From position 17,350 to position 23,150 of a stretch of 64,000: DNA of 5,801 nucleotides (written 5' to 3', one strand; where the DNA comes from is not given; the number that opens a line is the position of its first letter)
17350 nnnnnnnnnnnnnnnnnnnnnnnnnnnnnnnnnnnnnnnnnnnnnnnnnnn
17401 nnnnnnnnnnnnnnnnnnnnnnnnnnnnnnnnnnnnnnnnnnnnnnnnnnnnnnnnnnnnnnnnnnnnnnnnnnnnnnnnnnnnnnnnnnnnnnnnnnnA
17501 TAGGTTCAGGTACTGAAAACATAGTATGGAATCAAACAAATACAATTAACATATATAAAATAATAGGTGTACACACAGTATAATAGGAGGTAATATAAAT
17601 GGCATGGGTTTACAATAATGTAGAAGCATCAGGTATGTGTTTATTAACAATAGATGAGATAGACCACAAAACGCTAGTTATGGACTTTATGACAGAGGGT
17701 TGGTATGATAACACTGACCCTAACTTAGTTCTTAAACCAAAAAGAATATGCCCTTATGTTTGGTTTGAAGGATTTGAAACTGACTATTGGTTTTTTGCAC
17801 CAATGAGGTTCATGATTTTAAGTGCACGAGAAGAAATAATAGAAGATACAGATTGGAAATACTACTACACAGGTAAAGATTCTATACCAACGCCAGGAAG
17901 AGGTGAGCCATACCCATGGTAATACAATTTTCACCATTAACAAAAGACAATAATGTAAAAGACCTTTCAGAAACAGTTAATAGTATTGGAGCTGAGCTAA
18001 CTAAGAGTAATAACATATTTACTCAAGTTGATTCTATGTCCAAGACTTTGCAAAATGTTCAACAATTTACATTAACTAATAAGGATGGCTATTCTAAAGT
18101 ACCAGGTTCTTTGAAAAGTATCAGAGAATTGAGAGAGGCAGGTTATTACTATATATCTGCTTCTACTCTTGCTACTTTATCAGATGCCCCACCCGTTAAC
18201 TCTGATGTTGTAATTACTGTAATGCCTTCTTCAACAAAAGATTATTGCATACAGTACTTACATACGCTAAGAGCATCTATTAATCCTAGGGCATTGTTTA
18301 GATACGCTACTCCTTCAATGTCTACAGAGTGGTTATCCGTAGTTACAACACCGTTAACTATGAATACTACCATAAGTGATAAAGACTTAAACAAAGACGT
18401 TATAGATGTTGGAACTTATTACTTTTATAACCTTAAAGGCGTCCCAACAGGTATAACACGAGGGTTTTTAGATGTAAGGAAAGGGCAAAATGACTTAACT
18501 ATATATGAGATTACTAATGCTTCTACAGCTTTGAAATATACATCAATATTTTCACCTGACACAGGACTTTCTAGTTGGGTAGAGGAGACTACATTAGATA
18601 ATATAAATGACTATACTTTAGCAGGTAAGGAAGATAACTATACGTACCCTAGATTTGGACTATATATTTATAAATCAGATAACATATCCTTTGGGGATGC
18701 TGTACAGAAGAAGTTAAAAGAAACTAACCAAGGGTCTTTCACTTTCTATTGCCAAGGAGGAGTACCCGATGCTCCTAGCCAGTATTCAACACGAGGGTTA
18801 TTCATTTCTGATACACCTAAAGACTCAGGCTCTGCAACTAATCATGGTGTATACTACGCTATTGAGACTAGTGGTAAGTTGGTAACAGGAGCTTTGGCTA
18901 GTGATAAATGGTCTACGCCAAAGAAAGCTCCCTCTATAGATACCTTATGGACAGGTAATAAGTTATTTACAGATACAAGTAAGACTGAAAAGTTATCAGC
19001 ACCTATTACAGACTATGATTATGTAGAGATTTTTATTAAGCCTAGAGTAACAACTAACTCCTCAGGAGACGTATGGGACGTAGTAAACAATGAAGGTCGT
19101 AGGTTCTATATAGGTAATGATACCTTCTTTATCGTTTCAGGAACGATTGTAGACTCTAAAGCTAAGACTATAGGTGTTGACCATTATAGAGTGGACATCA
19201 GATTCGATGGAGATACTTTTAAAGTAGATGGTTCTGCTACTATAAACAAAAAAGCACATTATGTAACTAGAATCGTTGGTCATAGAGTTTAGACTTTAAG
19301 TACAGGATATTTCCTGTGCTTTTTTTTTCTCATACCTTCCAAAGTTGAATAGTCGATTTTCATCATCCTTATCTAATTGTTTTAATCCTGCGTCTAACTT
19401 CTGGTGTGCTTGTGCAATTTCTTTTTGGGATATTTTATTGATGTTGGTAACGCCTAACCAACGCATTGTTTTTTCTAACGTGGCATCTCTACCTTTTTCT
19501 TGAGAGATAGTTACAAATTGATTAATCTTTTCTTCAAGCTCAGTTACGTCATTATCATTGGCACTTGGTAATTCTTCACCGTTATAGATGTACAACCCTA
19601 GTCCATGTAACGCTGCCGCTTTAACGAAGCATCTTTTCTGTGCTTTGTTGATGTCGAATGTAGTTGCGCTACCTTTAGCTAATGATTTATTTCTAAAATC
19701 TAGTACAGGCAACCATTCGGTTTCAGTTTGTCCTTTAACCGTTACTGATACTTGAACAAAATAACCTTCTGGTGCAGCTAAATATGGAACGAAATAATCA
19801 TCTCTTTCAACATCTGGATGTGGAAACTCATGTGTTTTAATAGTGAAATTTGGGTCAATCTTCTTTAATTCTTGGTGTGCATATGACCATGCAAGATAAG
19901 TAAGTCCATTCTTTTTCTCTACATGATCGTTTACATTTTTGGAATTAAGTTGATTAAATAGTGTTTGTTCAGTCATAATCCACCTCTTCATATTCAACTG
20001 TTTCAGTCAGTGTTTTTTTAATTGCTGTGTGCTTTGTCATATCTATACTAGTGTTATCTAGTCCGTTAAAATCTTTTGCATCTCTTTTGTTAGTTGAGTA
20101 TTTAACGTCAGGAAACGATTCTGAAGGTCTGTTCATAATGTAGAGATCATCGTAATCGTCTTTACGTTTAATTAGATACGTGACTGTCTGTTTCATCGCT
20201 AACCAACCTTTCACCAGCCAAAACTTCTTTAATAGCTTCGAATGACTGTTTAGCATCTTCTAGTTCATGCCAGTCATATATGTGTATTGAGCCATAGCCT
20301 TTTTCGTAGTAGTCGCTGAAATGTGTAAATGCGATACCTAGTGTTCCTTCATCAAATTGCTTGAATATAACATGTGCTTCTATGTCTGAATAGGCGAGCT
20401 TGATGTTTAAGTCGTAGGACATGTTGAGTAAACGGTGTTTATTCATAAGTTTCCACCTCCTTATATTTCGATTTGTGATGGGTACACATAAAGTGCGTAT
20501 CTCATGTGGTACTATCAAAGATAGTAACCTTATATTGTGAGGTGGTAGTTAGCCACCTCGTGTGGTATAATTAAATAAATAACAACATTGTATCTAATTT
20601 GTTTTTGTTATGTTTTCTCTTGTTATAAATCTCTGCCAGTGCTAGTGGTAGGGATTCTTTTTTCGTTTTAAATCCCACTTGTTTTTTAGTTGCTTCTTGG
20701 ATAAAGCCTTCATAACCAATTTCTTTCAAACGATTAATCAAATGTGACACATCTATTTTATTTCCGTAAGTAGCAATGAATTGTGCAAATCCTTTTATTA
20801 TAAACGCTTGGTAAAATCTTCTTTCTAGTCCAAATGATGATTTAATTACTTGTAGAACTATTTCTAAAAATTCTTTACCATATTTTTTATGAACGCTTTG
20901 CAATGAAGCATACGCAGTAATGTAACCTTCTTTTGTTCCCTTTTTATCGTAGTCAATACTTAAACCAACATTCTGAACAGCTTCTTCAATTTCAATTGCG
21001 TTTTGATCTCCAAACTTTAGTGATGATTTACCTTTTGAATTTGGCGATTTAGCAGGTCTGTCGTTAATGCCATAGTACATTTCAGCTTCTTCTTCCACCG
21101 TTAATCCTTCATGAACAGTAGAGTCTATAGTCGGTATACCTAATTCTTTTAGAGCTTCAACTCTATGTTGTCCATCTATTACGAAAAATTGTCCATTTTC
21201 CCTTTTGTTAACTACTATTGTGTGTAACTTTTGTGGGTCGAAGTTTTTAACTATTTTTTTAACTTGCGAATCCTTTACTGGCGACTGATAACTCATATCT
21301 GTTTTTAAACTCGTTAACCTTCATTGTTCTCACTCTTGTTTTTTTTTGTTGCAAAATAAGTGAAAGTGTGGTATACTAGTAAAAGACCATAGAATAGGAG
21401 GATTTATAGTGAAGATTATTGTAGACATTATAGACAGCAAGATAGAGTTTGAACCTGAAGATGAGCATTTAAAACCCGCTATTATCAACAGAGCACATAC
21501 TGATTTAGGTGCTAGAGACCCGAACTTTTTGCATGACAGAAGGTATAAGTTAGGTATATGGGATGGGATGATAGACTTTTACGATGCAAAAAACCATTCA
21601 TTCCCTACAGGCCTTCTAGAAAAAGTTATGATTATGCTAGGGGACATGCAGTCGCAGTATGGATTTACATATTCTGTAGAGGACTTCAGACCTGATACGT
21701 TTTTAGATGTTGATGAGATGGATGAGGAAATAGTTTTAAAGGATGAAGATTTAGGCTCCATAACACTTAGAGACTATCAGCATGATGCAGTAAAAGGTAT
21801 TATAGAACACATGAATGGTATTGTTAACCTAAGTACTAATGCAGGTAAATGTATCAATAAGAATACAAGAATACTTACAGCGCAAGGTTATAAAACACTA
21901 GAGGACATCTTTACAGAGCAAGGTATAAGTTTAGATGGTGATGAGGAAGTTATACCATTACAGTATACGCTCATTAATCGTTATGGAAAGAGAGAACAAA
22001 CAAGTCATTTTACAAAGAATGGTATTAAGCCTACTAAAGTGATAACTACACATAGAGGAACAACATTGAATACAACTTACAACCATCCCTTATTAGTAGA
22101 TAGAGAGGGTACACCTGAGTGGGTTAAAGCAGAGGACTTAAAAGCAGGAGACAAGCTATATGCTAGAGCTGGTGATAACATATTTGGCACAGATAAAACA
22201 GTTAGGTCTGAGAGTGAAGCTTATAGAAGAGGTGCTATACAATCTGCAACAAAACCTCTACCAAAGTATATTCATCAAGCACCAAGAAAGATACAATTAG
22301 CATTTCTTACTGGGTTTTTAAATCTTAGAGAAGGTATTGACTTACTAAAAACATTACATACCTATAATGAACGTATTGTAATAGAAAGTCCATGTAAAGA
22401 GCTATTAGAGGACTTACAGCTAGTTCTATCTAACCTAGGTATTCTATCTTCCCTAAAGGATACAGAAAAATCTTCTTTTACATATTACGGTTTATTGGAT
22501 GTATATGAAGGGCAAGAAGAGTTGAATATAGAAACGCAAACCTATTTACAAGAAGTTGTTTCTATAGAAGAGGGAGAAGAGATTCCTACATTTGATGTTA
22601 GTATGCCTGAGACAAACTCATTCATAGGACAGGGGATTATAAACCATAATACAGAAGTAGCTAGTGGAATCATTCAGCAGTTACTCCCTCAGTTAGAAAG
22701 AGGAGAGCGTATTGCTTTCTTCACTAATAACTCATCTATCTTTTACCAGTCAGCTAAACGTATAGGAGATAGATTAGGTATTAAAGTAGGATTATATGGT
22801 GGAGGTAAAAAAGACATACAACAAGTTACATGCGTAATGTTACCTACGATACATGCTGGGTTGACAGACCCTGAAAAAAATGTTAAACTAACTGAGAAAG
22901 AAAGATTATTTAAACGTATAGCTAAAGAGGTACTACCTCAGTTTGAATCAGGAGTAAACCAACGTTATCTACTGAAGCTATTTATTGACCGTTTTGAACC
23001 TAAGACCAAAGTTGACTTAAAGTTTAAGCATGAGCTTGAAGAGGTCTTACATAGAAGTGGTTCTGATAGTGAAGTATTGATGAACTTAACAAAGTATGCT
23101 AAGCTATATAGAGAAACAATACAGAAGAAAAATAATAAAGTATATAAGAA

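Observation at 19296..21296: Reversed four-gene cassette (ParB-like protein plus Rad52/Sak-like annealase) between the tail-fibre and replication modules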

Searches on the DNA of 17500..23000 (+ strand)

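Call 5: search_dna_similar(query=window:17500-23000:+, collection=phages, mode=near, max_rows=30)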
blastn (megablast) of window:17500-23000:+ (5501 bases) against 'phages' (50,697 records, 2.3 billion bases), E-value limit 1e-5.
Records with a match: 5; places in all: 5; records where one place covers at least 80% of the query: 0.
Best place of each record, by identity: 90-95% 2; 80-90% 2; 60-80% 1.
By first word of the organism name: Staphylococcus 5.
By host as written in the record: Staphylococcus capitis 2; Staphylococcus sp. IME1354 2; Staphylococcus arlettae 1.
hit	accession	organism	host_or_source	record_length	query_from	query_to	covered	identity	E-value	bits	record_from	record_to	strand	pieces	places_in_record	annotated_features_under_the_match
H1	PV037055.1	Staphylococcus phage S2G3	Staphylococcus capitis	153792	2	5501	63%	93.3%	0e+0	5150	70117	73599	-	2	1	DNA helicase | tail fiber protein | hypothetical protein | virion component tail fiber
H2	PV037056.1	Staphylococcus phage Fi4S2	Staphylococcus capitis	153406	2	5498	63%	93.3%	0e+0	5150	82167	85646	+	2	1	DNA helicase | tail fiber protein | hypothetical protein | virion component tail fiber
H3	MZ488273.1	Staphylococcus phage vB_SarS_BM31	Staphylococcus arlettae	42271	1857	2228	7%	76.3%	3e-45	191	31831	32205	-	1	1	hypothetical protein | single-stranded DNA-binding protein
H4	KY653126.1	Staphylococcus virus IME1354_01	Staphylococcus sp. IME1354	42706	1857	2064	4%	82.3%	7e-42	180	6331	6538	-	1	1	hypothetical protein | single-stranded DNA-binding protein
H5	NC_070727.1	Staphylococcus virus IME1354_01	Staphylococcus sp. IME1354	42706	1857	2064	4%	82.3%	7e-42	180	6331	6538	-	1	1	hypothetical protein | single-stranded DNA-binding protein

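Call 6: get_annotated_region(hit=H1, flank=3000)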
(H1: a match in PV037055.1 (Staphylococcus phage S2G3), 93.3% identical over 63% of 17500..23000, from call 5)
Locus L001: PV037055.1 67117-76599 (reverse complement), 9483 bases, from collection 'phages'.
description: Staphylococcus phage S2G3, complete genome.
organism: Staphylococcus phage S2G3 (NCBI taxid 3401602)
taxonomy: Viruses; Duplodnaviria; Heunggongvirae; Uroviricota; Caudoviricetes
host: Staphylococcus capitis; source: waste water; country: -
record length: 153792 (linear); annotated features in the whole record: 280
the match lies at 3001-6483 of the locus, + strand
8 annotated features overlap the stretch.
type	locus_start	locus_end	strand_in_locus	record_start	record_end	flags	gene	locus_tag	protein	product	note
CDS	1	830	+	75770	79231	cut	-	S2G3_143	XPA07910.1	adsorption-associated tail protein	-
CDS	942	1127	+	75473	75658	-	-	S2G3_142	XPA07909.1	hypothetical protein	-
CDS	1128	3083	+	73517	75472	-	-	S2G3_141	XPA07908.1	virion component tail fiber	-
CDS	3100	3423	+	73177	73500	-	-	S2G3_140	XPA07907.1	hypothetical protein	-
CDS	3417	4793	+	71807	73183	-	-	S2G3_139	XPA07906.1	tail fiber protein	-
CDS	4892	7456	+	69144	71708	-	-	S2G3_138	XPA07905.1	DNA helicase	-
CDS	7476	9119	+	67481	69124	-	-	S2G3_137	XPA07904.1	HTH DNA binding protein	-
CDS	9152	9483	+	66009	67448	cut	-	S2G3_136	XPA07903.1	DnaB-like replicative helicase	-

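Call 7: get_annotated_region(hit=H3, flank=5000)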
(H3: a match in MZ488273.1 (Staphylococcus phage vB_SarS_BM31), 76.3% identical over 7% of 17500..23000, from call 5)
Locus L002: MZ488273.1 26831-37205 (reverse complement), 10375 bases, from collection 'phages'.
description: Staphylococcus phage vB_SarS_BM31, complete genome.
organism: Staphylococcus phage vB_SarS_BM31 (NCBI taxid 2861007)
taxonomy: Viruses; Duplodnaviria; Heunggongvirae; Uroviricota; Caudoviricetes
host: Staphylococcus arlettae; source: milk; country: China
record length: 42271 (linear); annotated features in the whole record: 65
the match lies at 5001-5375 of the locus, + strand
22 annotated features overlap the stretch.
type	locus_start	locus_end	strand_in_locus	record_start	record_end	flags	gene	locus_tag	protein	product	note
CDS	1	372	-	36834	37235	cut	-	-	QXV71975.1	hypothetical protein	-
CDS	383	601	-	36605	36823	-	-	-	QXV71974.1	hypothetical protein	phi-ETA orf24 like protein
CDS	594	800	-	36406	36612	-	-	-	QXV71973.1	hypothetical protein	hypothetical protein phiRS7_0044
CDS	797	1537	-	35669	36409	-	-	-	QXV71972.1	helicase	helicase DnaB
CDS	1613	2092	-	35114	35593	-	-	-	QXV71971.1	HNH homing endonuclease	-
CDS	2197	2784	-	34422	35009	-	-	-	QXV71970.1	helicase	helicase DnaB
CDS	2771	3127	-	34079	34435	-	-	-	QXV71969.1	hypothetical protein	-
CDS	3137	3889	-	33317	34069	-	-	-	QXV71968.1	replication initiation protein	-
CDS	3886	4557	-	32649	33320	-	-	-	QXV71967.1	hypothetical protein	hypothetical protein phiRS7_0040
CDS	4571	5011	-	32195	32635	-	-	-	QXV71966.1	single-stranded DNA-binding protein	-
CDS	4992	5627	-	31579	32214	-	-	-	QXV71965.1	hypothetical protein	-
CDS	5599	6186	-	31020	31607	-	-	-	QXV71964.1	HNH endonuclease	-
CDS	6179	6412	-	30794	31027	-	-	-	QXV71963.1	hypothetical protein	-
CDS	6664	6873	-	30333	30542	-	-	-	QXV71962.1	hypothetical protein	-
CDS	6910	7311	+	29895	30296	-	-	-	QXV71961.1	hypothetical protein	-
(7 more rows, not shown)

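Call 8: get_annotated_region(hit=H4, flank=5000)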
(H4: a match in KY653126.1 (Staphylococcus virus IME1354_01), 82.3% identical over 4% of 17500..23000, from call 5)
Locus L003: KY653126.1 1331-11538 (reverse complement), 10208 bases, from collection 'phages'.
description: Staphylococcus virus IME1354_01, complete genome.
organism: Staphylococcus virus IME1354_01 (NCBI taxid 3070820)
taxonomy: Viruses; Duplodnaviria; Heunggongvirae; Uroviricota; Caudoviricetes; Zhangqianvirus; Zhangqianvirus IME1354
host: Staphylococcus sp. IME1354; source: -; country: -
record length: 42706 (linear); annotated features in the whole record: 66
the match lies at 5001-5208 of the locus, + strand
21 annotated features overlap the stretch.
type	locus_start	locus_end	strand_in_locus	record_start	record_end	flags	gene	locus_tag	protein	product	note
CDS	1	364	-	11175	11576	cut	-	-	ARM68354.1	hypothetical protein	-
CDS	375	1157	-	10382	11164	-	-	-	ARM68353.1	adenine-specific methyltransferase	-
CDS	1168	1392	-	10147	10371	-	-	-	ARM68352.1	hypothetical protein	-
CDS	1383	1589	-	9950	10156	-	-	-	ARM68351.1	hypothetical protein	-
CDS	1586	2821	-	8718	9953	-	-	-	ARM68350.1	DNA helicase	-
CDS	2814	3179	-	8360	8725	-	-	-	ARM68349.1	hypothetical protein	-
CDS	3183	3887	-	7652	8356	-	-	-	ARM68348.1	replication initiation protein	-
CDS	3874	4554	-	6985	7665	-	-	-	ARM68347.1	hypothetical protein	-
CDS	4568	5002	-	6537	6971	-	-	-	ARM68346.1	single-stranded DNA-binding protein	-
CDS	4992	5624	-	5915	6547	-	-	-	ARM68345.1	hypothetical protein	-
CDS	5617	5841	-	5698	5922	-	-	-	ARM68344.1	hypothetical protein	-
CDS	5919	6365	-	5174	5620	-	-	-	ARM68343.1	hypothetical protein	-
CDS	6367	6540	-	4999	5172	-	-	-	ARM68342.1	hypothetical protein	-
CDS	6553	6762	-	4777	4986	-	-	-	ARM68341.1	hypothetical protein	-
CDS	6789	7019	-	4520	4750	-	-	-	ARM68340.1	hypothetical protein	-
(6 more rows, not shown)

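Call 12: search_dna_similar(query=window:19280-21420:+, collection=phages, mode=distant, max_rows=40)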
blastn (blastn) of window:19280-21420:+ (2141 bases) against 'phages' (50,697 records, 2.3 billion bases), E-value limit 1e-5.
Records with a match: 126; places in all: 131; records where one place covers at least 80% of the query: 0.
Best place of each record, by identity: 95-99% 2; 60-80% 124.
By first word of the organism name: Staphylococcus 119; Bacillus 3; Listeria 2; Xanthomonas 1; Enterococcus 1.
By host as written in the record: Staphylococcus aureus 35; - 13; Staphylococcus sp. 13; Staphylococcus epidermidis 11; Staphylococcus capitis 4; Staphylococcus epidermidis NCC 100655 3; Staphylococcus aureus RN10359 2; Staphylococcus epidermidis LM1680 2; and 33 more.
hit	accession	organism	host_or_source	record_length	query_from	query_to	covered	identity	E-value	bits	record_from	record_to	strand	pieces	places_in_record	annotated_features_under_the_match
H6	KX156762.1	Staphylococcus phage vB_SauS_IMEP5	Staphylococcus aureus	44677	297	2030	55%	71.7%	2e-83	567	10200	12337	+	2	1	hypothetical protein (x6)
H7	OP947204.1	Staphylococcus phage Hesat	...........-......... Staphylococcus ...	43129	91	920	39%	74.8%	8e-152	544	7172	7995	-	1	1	hypothetical protein (x2)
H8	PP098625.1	Staphylococcus phage 8490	Staphylococcus aureus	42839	91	920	39%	74.4%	1e-148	533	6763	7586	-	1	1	hypothetical protein (x2) | N57S cambio 80a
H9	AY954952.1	Staphylococcus phage 53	-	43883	91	917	39%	74.6%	1e-148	534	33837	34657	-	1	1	ORF024 | ORF071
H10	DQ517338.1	Staphylococcus phage 80alpha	Staphylococcus aureus RN10359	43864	91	917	39%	74.6%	1e-148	534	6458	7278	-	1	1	e12 | hypothetical protein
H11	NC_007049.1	Staphylococcus phage 53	Staphylococcus aureus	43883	91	917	39%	74.6%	1e-148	534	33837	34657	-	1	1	Sak-like ssDNA annealing protein | DUF2483 family protein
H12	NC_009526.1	Staphylococcus phage 80alpha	Staphylococcus aureus RN10359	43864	91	917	39%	74.6%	1e-148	534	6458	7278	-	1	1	Sak-like ssDNA annealing protein | DUF2483 family protein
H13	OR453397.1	Staphylococcus phage J1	Staphylococcus sp.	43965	91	917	39%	74.6%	1e-148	534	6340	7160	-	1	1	hypothetical protein (x2)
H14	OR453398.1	Staphylococcus phage J2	Staphylococcus sp.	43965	91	917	39%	74.6%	1e-148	534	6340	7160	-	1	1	hypothetical protein (x2)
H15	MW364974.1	Staphylococcus virus vB_SepS_459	Staphylococcus epidermidis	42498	87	805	34%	79.3%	4e-175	622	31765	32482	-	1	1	SAK3-like single-strand annealing protein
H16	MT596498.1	Staphylococcus phage vB_SepS_BE01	Staphylococcus epidermidis F12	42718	87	805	34%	79.1%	4e-174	618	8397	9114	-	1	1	hypothetical protein (x2)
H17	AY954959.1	Staphylococcus phage EW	-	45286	1260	2039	36%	72.6%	2e-115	424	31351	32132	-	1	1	ORF017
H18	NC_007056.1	Staphylococcus phage EW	Staphylococcus aureus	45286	1260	2039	36%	72.6%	2e-115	424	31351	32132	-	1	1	ParB-like partition protein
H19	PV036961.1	Staphylococcus phage vB_SepS_E72m5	Staphylococcus epidermidis 1457 ...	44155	87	805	34%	78.4%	5e-167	595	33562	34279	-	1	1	SAK3-like single-strand annealing protein | hypothetical protein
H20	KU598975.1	Staphylococcus phage CNPx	Staphylococcus epidermidis LM1680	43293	87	805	34%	78.4%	5e-167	595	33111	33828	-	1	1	hypothetical protein (x2)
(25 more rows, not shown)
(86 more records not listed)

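Call 14: get_annotated_region(hit=H6, flank=4000)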
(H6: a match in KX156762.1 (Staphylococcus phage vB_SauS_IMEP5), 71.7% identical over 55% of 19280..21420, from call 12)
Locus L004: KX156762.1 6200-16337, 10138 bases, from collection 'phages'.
description: Staphylococcus phage vB_SauS_IMEP5, complete genome.
organism: Staphylococcus phage vB_SauS_IMEP5 (NCBI taxid 1852565)
taxonomy: Viruses; Duplodnaviria; Heunggongvirae; Uroviricota; Caudoviricetes
host: Staphylococcus aureus; source: -; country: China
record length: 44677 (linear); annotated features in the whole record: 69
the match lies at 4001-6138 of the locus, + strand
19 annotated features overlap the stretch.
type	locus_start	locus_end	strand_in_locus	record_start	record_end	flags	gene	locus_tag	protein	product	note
CDS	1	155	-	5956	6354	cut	-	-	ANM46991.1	holliday junction resolvase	-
CDS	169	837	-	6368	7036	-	-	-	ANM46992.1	hypothetical protein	-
CDS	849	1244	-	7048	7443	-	-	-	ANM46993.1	single-stranded DNA-binding protein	-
CDS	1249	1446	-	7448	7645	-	-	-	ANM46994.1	hypothetical protein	-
CDS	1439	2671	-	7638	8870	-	-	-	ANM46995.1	replicative DNA helicase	-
CDS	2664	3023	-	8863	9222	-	-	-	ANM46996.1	hypothetical protein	-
CDS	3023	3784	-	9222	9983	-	-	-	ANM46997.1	replication initiation protein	-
CDS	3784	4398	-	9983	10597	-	-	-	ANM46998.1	hypothetical protein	-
CDS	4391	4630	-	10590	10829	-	-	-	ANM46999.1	hypothetical protein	-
CDS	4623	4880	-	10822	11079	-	-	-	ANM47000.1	hypothetical protein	-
CDS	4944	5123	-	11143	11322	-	-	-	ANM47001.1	hypothetical protein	-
CDS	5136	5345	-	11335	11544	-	-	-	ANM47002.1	hypothetical protein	-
CDS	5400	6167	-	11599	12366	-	-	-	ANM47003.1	hypothetical protein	-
CDS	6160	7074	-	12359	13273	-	-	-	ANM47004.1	chromosome partitioning protein ParB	-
CDS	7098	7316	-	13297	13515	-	-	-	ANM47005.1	transcriptional regulator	-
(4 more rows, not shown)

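Call 47: search_dna_similar(query=window:21310-21342:-, collection=phages, mode=distant, max_evalue=10, max_rows=20)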
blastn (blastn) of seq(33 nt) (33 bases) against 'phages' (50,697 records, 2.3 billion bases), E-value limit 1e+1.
Records with a match: 18; places in all: 18; records where one place covers at least 80% of the query: 0.
Best place of each record, by identity: >=99% 2; 90-95% 16.
By first word of the organism name: Bacillus 14; His2 2; Clostridium 1; Staphylococcus 1.
By host as written in the record: Bacillus thuringiensis subsp. kurstaki 6; Bacillus thuringiensis kurstaki 3; - 3; Bacillus thuringiensis DSM-350 1; Bacillus anthracis 1; Bacillus thuringiensis subspecies kurstaki 1; Clostridium_AP sp000509125 DA266 1; Staphylococcus saprophyticus 1; and 1 more.
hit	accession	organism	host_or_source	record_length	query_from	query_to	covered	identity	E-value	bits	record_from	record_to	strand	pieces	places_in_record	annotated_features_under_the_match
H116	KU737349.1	Bacillus phage DIGNKC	Bacillus thuringiensis subsp. kurstaki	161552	1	23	70%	91.3%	1e+0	34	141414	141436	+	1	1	hypothetical protein (x2)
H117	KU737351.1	Bacillus phage NotTheCreek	Bacillus thuringiensis subsp. kurstaki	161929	1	23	70%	91.3%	1e+0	34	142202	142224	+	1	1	hypothetical protein (x2)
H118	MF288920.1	Bacillus phage Zainny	Bacillus thuringiensis kurstaki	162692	1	23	70%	91.3%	1e+0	34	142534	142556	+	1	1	hypothetical protein (x2)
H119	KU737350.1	Bacillus phage SageFayge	Bacillus thuringiensis subsp. kurstaki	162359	1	23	70%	91.3%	1e+0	34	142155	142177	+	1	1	hypothetical protein (x2)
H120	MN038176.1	Bacillus phage Phireball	Bacillus thuringiensis kurstaki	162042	1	23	70%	91.3%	1e+0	34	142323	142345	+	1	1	253: hypothetical protein | 254: hypothetical protein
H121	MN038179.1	Bacillus phage ALPS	Bacillus thuringiensis kurstaki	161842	1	23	70%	91.3%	1e+0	34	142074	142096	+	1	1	247: hypothetical protein | 248: hypothetical protein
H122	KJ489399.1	Bacillus phage Hakuna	-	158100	1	23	70%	91.3%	1e+0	34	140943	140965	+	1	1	hypothetical protein (x2)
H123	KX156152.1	Bacillus phage Smudge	Bacillus thuringiensis DSM-350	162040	1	23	70%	91.3%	1e+0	34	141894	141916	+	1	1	hypothetical protein (x2)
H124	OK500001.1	Bacillus phage vB_BanH_Abinadi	Bacillus anthracis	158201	1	23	70%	91.3%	1e+0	34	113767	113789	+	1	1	hypothetical protein (x2)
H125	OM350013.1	Bacillus phage MrBubbles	Bacillus thuringiensis subspecies ...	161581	1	23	70%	91.3%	1e+0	34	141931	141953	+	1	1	hypothetical protein (x2)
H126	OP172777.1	Clostridium phage CS266P3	Clostridium_AP sp000509125 DA266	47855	1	23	70%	91.3%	1e+0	34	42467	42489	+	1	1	hypothetical protein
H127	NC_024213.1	Bacillus phage Hakuna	-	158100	1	23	70%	91.3%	1e+0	34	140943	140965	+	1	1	hypothetical protein (x2)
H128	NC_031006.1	Bacillus phage DIGNKC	Bacillus thuringiensis subsp. kurstaki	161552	1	23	70%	91.3%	1e+0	34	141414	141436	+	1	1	hypothetical protein (x2)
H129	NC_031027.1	Bacillus phage SageFayge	Bacillus thuringiensis subsp. kurstaki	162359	1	23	70%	91.3%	1e+0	34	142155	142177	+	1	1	hypothetical protein (x2)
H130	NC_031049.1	Bacillus phage NotTheCreek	Bacillus thuringiensis subsp. kurstaki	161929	1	23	70%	91.3%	1e+0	34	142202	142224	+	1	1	hypothetical protein (x2)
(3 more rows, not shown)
